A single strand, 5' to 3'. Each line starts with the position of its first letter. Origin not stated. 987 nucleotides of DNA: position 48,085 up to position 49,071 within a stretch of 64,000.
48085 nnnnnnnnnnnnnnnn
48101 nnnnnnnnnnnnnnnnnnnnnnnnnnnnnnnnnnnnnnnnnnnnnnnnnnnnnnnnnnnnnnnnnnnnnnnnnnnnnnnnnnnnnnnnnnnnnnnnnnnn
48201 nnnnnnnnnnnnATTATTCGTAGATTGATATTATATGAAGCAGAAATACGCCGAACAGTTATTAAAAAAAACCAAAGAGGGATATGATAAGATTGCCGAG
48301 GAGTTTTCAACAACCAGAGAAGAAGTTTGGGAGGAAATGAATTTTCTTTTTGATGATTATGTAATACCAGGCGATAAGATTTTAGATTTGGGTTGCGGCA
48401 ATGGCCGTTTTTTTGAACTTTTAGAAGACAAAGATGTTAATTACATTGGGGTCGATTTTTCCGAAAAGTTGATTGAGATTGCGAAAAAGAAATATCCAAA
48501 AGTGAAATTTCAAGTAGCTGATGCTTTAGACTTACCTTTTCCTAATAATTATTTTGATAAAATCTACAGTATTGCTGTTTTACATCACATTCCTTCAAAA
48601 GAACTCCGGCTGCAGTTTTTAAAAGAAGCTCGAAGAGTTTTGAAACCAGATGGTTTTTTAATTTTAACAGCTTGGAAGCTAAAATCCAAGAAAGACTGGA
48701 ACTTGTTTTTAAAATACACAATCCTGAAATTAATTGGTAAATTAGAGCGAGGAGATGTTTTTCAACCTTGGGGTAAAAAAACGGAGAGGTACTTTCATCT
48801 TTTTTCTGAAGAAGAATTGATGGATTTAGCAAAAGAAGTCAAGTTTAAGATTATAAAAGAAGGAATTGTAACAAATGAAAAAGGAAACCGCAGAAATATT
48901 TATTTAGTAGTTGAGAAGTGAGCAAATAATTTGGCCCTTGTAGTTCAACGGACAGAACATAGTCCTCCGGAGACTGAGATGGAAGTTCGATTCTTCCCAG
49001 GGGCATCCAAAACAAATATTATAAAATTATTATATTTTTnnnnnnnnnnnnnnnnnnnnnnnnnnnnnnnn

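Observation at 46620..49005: Divergent Elp3 (radical-SAM/GNAT) and Trm9-like methyltransferase pair: a eukaryote/archaea-style mcm5U34 tRNA pathway in a bacterium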

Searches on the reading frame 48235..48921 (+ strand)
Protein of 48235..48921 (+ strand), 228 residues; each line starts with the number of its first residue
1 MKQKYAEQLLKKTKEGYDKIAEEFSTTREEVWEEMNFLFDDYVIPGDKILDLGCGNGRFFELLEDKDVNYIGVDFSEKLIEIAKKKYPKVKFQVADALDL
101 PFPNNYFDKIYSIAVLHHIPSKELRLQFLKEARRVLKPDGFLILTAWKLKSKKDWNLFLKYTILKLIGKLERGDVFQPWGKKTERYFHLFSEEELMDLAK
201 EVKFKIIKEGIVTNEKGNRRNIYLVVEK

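Call 4: search_protein_families(library=pfam, proteins=[window:48235-48921:+], max_evalue=0.01)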
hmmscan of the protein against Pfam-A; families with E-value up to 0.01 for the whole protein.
window:48235-48921:+ (228 aa): 16 families
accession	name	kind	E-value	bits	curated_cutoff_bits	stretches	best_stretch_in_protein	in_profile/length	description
PF08241.18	Methyltransf_11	-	1.3e-26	93.5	21.2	1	50-144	1-95/95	Methyltransferase domain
PF13649.12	Methyltransf_25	-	1.1e-24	87.4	27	1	49-140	1-97/97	Methyltransferase domain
PF13847.12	Methyltransf_31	-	6e-21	75.1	27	1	46-148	4-113/145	Methyltransferase domain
PF13489.12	Methyltransf_23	-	5.9e-19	68.8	27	1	44-208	21-163/164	Methyltransferase domain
PF08242.18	Methyltransf_12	-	3.4e-17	63.4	30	1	50-142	1-98/98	Methyltransferase domain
PF01209.24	Ubie_methyltran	-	3e-12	46.8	20.1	1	2-148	5-156/233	ubiE/COQ5 methyltransferase family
PF02353.26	CMAS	-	1.7e-10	41.2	27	1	44-154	61-174/273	Mycolic acid cyclopropane synthetase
PF07021.18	MetW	-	2.1e-08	34.5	21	1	41-209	9-165/193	Methionine biosynthesis protein MetW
PF03141.22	Methyltransf_29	-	2.7e-06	26.7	23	1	48-154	120-227/506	Putative S-adenosyl-L-methionine-dependent methyltransferase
PF01555.25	N6_N4_Mtase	-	5.5e-05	23.7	26.7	0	40-85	176-221/221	DNA methylase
PF05175.20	MTS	-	0.0002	21.5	23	1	47-147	33-141/170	Methyltransferase small domain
PF08003.17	Methyltransf_9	-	0.00025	20.6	23.8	1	46-153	116-226/315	Protein of unknown function (DUF1698)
PF05724.17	TPMT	-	0.0018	18.4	26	0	42-144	34-153/218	Thiopurine S-methyltransferase (TPMT)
PF03848.20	TehB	-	0.0018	18.2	20.4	1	43-145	28-134/193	Tellurite resistance protein TehB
PF02390.23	Methyltransf_4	-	0.0067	16.3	24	0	49-91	5-49/173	Putative methyltransferase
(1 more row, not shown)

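Call 5: search_protein_families(library=ncbifam, proteins=[window:48235-48921:+], max_evalue=0.01)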
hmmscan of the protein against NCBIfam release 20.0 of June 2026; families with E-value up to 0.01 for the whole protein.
window:48235-48921:+ (228 aa): 54 families (the best 25 are shown)
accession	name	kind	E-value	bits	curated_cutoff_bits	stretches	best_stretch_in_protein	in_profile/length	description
NF045667.1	MTase_DVU1556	equivalog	1.4e-20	73.6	155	1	45-151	22-126/213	DVU_1556 family methyltransferase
TIGR01934.1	MenG_MenH_UbiE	subfamily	2.6e-19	69.4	158.35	1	9-170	4-170/223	ubiquinone/menaquinone biosynthesis methyltransferase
NF001244.0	PRK00216.1-5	equivalog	1.2e-18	67.2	216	1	5-160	9-169/236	bifunctional demethylmenaquinone methyltransferase/2-methoxy-6-polyprenyl-1,4-benzoquinol methylase UbiE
NF043040.1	corrin_prot_MT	hypoth_equivalog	2.2e-16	59.9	180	1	10-145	8-148/216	corrinoid protein-associated methyltransferase CpaM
TIGR02072.1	BioC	equivalog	1.2e-15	57.9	184.95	1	46-151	35-139/244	malonyl-ACP O-methyltransferase BioC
NF001243.0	PRK00216.1-4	equivalog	5.6e-15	55.3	235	1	5-205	8-214/237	demethylmenaquinone methyltransferase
NF047649.1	MTase_UXPK_star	exception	8.6e-15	54.5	460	1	43-146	75-183/283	methyltransferase/UXPK-star double selenoprotein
NF040539.1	AST_met_ArsM_2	exception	1.4e-14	54.6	240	1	47-146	58-165/262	putative arsinothricin biosynthesis methyltransferase ArsM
NF001241.0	PRK00216.1-2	equivalog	6.4e-14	52.1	327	1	13-169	20-172/231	demethylmenaquinone methyltransferase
NF045825.1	FAmtase_mtf2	equivalog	1.9e-13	50.2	400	1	44-169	57-184/248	fatty-acid O-methyltransferase Mtf2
NF008300.0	PRK11088.1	equivalog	2.3e-13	50.3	303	1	46-144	86-179/272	23S rRNA (guanine(745)-N(1))-methyltransferase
NF008686.0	PRK11705.1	equivalog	7.3e-13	48.3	400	1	45-146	167-267/383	cyclopropane fatty acyl phospholipid synthase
TIGR02752.1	MenG_heptapren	equivalog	3.2e-12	46.5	419.85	1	4-207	5-214/231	demethylmenaquinone methyltransferase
NF045823.1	PthPhpthDimycoMt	equivalog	3.6e-12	46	300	1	44-169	65-192/256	phthiotriol/phenolphthiotriol dimycocerosates methyltransferase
TIGR02021.1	BchM-ChlM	equivalog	4.2e-12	46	158.9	1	18-137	27-149/218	magnesium protoporphyrin IX methyltransferase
NF001240.0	PRK00216.1-1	equivalog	3.2e-09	36.2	378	1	11-147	30-171/251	bifunctional demethylmenaquinone methyltransferase/2-methoxy-6-polyprenyl-1,4-benzoquinol methylase UbiE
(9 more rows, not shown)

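Call 6: search_solved_structures(query=window:48235-48921:+, max_evalue=0.001, show_alignments=3)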
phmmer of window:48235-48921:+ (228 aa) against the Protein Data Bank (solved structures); distinct sequences matched with E-value up to 0.001: 76 (the best 60 are shown).
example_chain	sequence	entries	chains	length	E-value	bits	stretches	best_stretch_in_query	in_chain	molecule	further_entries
5wp5_A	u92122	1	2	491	2.3e-20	76.4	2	42-147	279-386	Phosphomethylethanolamine N-methyltransferase 2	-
5wp4_A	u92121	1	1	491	1.6e-18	70.4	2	42-147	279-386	Phosphoethanolamine N-methyltransferase 1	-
5cm2_Z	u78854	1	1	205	1.2e-16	64.2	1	49-209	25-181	TRNA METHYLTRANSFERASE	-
1ve3_A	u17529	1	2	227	2.4e-15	60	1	35-150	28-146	hypothetical protein PH0226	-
4iv8_A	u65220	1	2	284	4.1e-15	59.2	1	35-162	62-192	Phosphoethanolamine N-methyltransferase,putative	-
2avn_A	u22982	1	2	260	1.8e-13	53.8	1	12-146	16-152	ubiquinone/menaquinone biosynthesis methyltransferase-related protein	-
6uak_A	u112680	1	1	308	3.7e-13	52.8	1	48-143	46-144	SAM dependent methyltransferase LahSB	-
3sm3_A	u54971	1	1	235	4.8e-13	52.4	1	39-207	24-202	SAM-dependent methyltransferases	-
9rfr_A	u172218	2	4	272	5.1e-13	52.4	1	14-147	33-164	Ubiquinone biosynthesis O-methyltransferase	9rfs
3bus_A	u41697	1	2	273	8.4e-13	51.7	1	29-146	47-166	Methyltransferase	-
6uv6_A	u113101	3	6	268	1.2e-12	51.2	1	43-144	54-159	D-glucose O-methyltransferase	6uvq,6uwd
3l8d_A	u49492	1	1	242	4e-12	49.4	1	14-146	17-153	Methyltransferase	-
4mwz_A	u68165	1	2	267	1.3e-11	47.7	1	37-164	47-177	Phosphoethanolamine N-methyltransferase, putative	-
4iv0_A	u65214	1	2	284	1.4e-11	47.7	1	38-163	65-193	Phosphoethanolamine N-methyltransferase, putative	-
3ccf_A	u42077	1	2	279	5.5e-11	45.7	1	44-168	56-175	Cyclopropane-fatty-acyl-phospholipid synthase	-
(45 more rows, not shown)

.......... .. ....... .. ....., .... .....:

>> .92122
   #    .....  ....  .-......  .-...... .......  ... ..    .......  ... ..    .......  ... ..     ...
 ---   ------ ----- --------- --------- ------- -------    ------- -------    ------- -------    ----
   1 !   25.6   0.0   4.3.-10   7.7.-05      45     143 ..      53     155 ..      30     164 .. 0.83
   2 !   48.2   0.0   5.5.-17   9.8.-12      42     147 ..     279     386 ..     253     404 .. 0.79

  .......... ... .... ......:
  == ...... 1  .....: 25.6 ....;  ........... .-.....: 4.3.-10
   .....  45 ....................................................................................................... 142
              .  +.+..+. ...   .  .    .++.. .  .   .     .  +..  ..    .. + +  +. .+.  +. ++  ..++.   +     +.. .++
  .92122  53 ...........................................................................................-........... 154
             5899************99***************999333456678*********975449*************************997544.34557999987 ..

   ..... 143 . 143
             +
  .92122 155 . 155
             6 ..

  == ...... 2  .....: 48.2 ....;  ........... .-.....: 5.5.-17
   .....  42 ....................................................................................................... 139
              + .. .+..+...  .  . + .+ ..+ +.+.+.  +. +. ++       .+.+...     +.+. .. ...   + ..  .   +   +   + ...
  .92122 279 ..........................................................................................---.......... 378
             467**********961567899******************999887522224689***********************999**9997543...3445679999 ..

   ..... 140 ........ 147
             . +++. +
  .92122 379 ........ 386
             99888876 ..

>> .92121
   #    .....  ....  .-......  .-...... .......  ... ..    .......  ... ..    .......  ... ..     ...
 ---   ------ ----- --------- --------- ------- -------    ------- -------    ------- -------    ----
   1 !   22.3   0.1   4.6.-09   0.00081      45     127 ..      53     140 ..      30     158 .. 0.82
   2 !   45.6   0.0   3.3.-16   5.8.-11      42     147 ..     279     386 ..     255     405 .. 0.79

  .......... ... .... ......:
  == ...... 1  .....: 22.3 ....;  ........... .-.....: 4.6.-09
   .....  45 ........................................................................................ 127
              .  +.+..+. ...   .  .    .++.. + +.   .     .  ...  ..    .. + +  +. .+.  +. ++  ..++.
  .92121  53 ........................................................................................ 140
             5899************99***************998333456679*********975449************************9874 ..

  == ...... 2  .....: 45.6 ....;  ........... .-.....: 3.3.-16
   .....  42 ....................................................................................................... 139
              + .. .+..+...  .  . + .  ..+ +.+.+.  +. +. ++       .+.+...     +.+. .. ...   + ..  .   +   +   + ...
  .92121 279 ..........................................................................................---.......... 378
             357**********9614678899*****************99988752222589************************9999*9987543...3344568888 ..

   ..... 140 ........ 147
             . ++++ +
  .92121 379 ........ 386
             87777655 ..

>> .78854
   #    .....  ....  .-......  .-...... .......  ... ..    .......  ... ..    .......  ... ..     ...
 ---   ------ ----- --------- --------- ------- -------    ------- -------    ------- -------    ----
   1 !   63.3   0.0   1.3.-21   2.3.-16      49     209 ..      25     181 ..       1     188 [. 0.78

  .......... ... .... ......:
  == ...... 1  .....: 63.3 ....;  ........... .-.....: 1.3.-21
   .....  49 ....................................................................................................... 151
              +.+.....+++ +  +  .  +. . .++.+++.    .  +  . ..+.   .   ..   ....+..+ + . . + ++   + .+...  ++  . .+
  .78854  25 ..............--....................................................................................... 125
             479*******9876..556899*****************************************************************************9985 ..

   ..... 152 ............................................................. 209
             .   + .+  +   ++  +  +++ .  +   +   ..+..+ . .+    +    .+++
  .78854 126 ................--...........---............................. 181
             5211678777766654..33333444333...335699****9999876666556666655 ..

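Call 11: find_homologous_proteins(query=window:48235-48921:+, max_evalue=1e-10)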
Query window:48235-48921:+ (228 aa): 2473 proteins with E <= 1e-10 among 3784 candidates; the best 120 are listed.
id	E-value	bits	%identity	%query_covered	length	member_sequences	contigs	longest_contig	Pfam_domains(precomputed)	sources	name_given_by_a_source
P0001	1.9e-146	504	100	100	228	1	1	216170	PF07021.19,PF13847.13,PF13489.13,PF02353.27,PF13649.13,PF03141.23,PF01209.25,PF08241.19,PF08242.19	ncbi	-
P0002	2.9e-135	467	92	100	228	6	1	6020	PF07021.19,PF13847.13,PF13489.13,PF02353.27,PF13649.13,PF03141.23,PF01209.25,PF08241.19,PF08242.19,PF01555.25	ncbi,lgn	-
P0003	1.6e-130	452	90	100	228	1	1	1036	PF07021.19,PF13847.13,PF13489.13,PF02353.27,PF13649.13,PF03141.23,PF01209.25,PF08241.19,PF08242.19,PF01555.25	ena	-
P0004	7.8e-130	449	88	100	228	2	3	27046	PF07021.19,PF13847.13,PF13489.13,PF02353.27,PF13649.13,PF01209.25,PF08241.19,PF08242.19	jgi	jgi:ubiquinone/menaquinone biosynthesis C-methylase UbiE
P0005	2.9e-128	444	87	100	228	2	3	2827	PF07021.19,PF13847.13,PF13489.13,PF02353.27,PF13649.13,PF01209.25,PF08241.19,PF08242.19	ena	-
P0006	3.0e-127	441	88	100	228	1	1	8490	PF07021.19,PF13847.13,PF13489.13,PF02353.27,PF13649.13,PF01209.25,PF08241.19,PF08242.19,PF01555.25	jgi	jgi:ubiquinone/menaquinone biosynthesis C-methylase UbiE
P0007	1.5e-126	439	86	100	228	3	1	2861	PF07021.19,PF13847.13,PF13489.13,PF02353.27,PF13649.13,PF03141.23,PF01209.25,PF08241.19,PF08242.19,PF01555.25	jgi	-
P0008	7.0e-126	436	87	100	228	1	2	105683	PF07021.19,PF13847.13,PF13489.13,PF02353.27,PF13649.13,PF01209.25,PF08241.19,PF08242.19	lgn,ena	-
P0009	1.1e-125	436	86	100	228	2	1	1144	PF07021.19,PF13847.13,PF13489.13,PF02353.27,PF13649.13,PF01209.25,PF08241.19,PF08242.19,PF01555.25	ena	-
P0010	1.6e-125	435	85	100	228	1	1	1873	PF07021.19,PF13847.13,PF13489.13,PF02353.27,PF13649.13,PF01209.25,PF08241.19,PF08242.19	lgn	-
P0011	8.7e-123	426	84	100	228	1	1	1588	PF07021.19,PF13847.13,PF13489.13,PF02353.27,PF13649.13,PF01209.25,PF08241.19,PF08242.19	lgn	-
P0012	2.1e-121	422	83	100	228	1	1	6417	PF07021.19,PF13847.13,PF13489.13,PF02353.27,PF05175.21,PF13649.13,PF03141.23,PF01209.25,PF08241.19,PF08242.19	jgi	jgi:ubiquinone/menaquinone biosynthesis C-methylase UbiE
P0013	1.8e-116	406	78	100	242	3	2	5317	PF07021.19,PF13847.13,PF13489.13,PF05724.18,PF02353.27,PF13649.13,PF01209.25,PF08241.19,PF08242.19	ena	-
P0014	2.2e-113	395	75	100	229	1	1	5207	PF07021.19,PF13847.13,PF13489.13,PF02353.27,PF13649.13,PF03141.23,PF01209.25,PF08241.19,PF08242.19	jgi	jgi:ubiquinone/menaquinone biosynthesis C-methylase UbiE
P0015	5.8e-113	394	77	100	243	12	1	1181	PF07021.19,PF13847.13,PF13489.13,PF05724.18,PF02353.27,PF13649.13,PF01209.25,PF08241.19,PF08242.19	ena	-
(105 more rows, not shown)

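Call 13: find_encoding_contigs(protein=P0001, flank=3000, max_places=3)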
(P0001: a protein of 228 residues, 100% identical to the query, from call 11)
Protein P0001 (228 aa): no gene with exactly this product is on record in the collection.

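Call 28: search_solved_structures(query=A1, max_evalue=0.000001, show_alignments=2)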
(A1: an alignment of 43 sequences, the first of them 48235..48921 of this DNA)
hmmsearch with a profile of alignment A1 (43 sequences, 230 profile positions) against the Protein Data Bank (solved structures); distinct sequences matched with E-value up to 0.000001: 49.
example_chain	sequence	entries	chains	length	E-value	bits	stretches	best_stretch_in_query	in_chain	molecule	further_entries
5cm2_Z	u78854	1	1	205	5.1e-19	71.9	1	25-215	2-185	TRNA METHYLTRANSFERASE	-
1ve3_A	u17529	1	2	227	1.9e-18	70.1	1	30-151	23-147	hypothetical protein PH0226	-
5wp4_A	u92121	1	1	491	2.3e-17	66.5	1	37-123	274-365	Phosphoethanolamine N-methyltransferase 1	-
5wp5_A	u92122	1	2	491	6.6e-17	65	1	37-126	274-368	Phosphomethylethanolamine N-methyltransferase 2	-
4iv8_A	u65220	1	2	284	2e-16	63.4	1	17-203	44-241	Phosphoethanolamine N-methyltransferase,putative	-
2avn_A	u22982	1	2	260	2.4e-16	63.2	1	15-151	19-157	ubiquinone/menaquinone biosynthesis methyltransferase-related protein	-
3sm3_A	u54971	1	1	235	4e-16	62.4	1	38-221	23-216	SAM-dependent methyltransferases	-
9rfr_A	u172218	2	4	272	5.5e-16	62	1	14-150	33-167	Ubiquinone biosynthesis O-methyltransferase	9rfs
6uv6_A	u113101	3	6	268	8e-16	61.5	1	43-144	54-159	D-glucose O-methyltransferase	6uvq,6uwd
6uak_A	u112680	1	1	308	2.5e-14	56.6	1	31-142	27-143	SAM dependent methyltransferase LahSB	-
3l8d_A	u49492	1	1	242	4.6e-14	55.7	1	15-146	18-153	Methyltransferase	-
3bus_A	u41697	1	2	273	2.2e-13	53.5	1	34-144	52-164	Methyltransferase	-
4mwz_A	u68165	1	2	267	1.4e-12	50.9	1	28-203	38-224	Phosphoethanolamine N-methyltransferase, putative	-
4iv0_A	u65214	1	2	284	1.6e-12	50.6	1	28-202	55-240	Phosphoethanolamine N-methyltransferase, putative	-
3ccf_A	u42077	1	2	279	4.3e-12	49.2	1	44-139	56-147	Cyclopropane-fatty-acyl-phospholipid synthase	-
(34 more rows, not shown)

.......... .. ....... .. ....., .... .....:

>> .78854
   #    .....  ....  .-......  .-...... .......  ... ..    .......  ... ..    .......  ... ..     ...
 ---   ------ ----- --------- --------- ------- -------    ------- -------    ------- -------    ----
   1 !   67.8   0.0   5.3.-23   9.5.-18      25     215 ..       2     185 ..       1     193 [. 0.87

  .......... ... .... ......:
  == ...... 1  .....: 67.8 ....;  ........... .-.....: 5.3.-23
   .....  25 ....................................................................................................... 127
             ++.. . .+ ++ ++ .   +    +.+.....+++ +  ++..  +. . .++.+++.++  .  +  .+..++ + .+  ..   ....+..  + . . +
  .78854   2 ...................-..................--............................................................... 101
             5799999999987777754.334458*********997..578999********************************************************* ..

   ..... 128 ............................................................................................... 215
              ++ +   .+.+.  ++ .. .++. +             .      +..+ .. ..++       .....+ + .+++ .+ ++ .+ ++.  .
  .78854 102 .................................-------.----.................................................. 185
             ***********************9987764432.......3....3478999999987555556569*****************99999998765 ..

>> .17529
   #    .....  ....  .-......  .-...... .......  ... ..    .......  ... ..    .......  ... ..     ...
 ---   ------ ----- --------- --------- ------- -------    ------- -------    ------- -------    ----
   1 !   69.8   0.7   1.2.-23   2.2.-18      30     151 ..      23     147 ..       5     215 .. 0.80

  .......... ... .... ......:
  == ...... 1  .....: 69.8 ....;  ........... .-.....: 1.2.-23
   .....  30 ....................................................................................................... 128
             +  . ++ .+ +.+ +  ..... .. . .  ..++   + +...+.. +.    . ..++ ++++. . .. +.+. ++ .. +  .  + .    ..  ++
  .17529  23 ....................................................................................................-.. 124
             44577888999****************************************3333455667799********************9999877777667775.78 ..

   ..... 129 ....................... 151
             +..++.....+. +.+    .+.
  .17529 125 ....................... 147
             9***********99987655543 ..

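Call 32: predict_structure(alignment_id=A1)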
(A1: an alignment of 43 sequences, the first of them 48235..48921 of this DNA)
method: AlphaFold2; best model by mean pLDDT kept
length: 228 residues; sequences in the alignment: 43
mean_pLDDT: 93.0   pTM: 0.90
mean pLDDT of the five models: 93.0, 92.5, 91.6, 90.2, 90.0
residues with pLDDT >= 90: 180; 70-90: 42; 50-70: 6; < 50: 0
segments of 3 or more residues with pLDDT < 50: none
pLDDT, mean of each block of 10 residues (from residue 1): 93 93 89 93 97 95 96 97 97 97 98 95 97 98 90 68 86 88 89 96 98 89 97
secondary structure, 60 per line:
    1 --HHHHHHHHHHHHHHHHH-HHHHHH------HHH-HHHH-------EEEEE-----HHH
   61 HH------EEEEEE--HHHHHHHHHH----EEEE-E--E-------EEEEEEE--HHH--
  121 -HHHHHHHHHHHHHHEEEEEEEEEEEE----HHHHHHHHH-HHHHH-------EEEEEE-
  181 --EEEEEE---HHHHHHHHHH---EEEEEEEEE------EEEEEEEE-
elements in order: H3-19 H21-26 H37-40 E48-52 H58-62 E69-74 H77-86 E91-94 E107-113 H122-135 E136-147 H152-160 H162-166 E174-179 E183-188 H192-201 E205-213 E220-227

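Call 35: fold_search(model_id=the predicted structure, library=pdb)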
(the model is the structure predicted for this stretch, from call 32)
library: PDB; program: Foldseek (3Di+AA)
matches with E <= 10: 1987; with E <= 0.001: 1478
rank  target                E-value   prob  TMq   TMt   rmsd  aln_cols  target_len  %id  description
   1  3sm3                  1.3e-18  1.00  0.76  0.81   2.8       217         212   25  Crystal Structure of SAM-dependent methyltransferases Q8PUK2_METMA from Methanosarcina mazei. Northeast Structural Genom (released 2011-07-20)
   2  5cm2_Z                4.3e-18  1.00  0.66  0.81   3.5       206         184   26  Structure of Y. lipolytica Trm9-Trm112 complex, a methyltransferase modifying U34 in the anticodon loop of some tRNAs (released 2015-10-21)
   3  3l8d                  3.6e-16  1.00  0.63  0.70   3.9       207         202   24  Crystal structure of methyltransferase from Bacillus Thuringiensis (released 2010-01-12)
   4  3bus_B                5.7e-16  1.00  0.62  0.59   6.1       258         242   19  Crystal Structure of RebM (released 2008-03-25)
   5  6uv6_C                6.1e-16  1.00  0.63  0.55   5.6       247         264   20  AtmM with bound rebeccamycin analogue (released 2020-11-25)
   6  6uv6_A                7.9e-16  1.00  0.68  0.60   6.1       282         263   18  AtmM with bound rebeccamycin analogue (released 2020-11-25)
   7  6uvq_A                1.1e-15  1.00  0.61  0.54   6.7       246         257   21  Crystal structure of Apo AtmM (released 2020-11-25)
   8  8p7b_A                4.0e-15  1.00  0.76  0.73   4.4       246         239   18  CryoEM structure of METTL6 tRNA SerRS complex in a 1:2:2 stoichiometry (released 2024-06-12)
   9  1ve3_A                4.9e-15  1.00  0.67  0.72   4.9       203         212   30  Crystal structure of PH0226 protein from Pyrococcus horikoshii OT3 (released 2005-05-24)
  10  6mro                  4.9e-15  1.00  0.61  0.71   5.2       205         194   22  Crystal structure of methyl transferase from Methanosarcina acetivorans at 1.6 Angstroms resolution, Northeast Structura (released 2018-10-24)
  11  7f1e_B                8.8e-15  1.00  0.68  0.67   7.3       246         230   17  Structure of METTL6 bound with SAM (released 2022-01-12)
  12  2avn_A                1.1e-14  1.00  0.75  0.70   3.7       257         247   21  CRYSTAL STRUCTURE OF A UBIQUINONE/MENAQUINONE BIOSYNTHESIS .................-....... PROTEIN (TM1389) FROM THERMOTOGA  (released 2005-10-18)
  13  7f1e_A                1.1e-14  1.00  0.76  0.71   3.8       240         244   19  Structure of METTL6 bound with SAM (released 2022-01-12)
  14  4iv8_A                1.1e-14  1.00  0.64  0.60   6.9       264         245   21  Crystal structure of N-methyl transferase from Plasmodium knowlesi complexed with S-adenosyl methionine (released 2014-02-19)
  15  8owx_B                1.2e-14  1.00  0.74  0.69   4.1       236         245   19  Crystal Structure of METTL6 bound to SAH (released 2024-05-08)
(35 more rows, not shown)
